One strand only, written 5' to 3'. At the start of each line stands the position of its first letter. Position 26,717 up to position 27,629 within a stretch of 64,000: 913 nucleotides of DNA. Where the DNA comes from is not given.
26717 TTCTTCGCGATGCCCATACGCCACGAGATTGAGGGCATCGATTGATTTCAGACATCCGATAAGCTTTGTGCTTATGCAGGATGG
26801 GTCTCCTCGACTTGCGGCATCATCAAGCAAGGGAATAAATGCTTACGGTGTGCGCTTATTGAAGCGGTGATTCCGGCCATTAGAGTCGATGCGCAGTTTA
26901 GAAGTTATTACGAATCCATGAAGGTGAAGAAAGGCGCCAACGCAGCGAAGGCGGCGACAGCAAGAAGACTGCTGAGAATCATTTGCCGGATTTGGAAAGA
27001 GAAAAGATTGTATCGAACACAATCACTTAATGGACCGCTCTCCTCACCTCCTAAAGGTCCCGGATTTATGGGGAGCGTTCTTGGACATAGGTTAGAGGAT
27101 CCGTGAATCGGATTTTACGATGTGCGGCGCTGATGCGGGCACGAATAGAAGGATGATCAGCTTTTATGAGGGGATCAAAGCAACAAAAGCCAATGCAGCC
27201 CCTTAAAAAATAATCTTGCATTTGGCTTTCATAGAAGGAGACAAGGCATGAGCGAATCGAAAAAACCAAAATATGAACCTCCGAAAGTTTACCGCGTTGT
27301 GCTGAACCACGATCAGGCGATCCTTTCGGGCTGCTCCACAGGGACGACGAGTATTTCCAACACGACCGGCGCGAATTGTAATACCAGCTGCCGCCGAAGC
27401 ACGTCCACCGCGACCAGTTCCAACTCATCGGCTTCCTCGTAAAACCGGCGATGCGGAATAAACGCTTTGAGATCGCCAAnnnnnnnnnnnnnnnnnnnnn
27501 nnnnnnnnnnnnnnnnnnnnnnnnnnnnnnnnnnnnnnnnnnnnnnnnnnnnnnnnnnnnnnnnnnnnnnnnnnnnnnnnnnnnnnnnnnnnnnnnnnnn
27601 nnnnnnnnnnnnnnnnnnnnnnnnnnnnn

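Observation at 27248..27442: Precursor-like peptide: leader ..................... and core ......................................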

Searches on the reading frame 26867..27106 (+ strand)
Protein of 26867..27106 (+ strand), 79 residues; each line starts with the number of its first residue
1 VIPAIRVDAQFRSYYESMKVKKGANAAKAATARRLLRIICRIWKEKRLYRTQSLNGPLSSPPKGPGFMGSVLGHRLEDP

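Call 3: search_protein_families(library=ncbifam, proteins=[window:26867-27106:+], max_evalue=1)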
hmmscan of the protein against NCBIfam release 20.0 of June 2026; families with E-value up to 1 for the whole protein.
window:26867-27106:+ (79 aa): 2 families
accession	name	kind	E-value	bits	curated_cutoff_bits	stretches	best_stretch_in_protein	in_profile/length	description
NF033542.1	transpos_IS110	equivalog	0.00046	19.4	140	1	9-47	304-342/343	IS110 family RNA-guided transposase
NF045869.1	UU173_fam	subfamily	0.21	10.5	225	1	15-46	591-622/650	UU173 family protein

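Call 4: search_protein_families(library=pfam, proteins=[window:26867-27106:+], max_evalue=1)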
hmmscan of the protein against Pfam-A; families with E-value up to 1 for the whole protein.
window:26867-27106:+ (79 aa): 1 family
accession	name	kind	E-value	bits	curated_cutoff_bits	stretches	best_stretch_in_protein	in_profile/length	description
PF08388.16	GIIM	-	0.079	13.4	23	1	13-50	37-74/80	Group II intron, maturase-specific domain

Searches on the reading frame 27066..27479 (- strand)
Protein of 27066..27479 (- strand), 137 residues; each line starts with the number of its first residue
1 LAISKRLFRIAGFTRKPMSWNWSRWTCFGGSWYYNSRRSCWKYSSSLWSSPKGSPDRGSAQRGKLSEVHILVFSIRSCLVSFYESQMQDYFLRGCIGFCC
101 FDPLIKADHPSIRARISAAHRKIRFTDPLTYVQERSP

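Call 3: search_protein_families(library=ncbifam, proteins=[window:27066-27479:-], max_evalue=1)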
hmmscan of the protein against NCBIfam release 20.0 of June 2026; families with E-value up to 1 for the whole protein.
window:27066-27479:- (137 aa): 2 families
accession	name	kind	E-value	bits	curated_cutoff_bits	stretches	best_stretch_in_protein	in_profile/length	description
TIGR00296.1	TIGR00296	hypoth_equivalog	0.0064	16.2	91.05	1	73-126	40-90/200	TIGR00296 family protein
NF002000.0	PRK00801.1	equivalog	0.022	13.8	273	1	87-126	55-88/201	hypothetical protein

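Call 4: search_protein_families(library=pfam, proteins=[window:27066-27479:-], max_evalue=1)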
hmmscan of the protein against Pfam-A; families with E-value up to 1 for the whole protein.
window:27066-27479:- (137 aa): 0 families
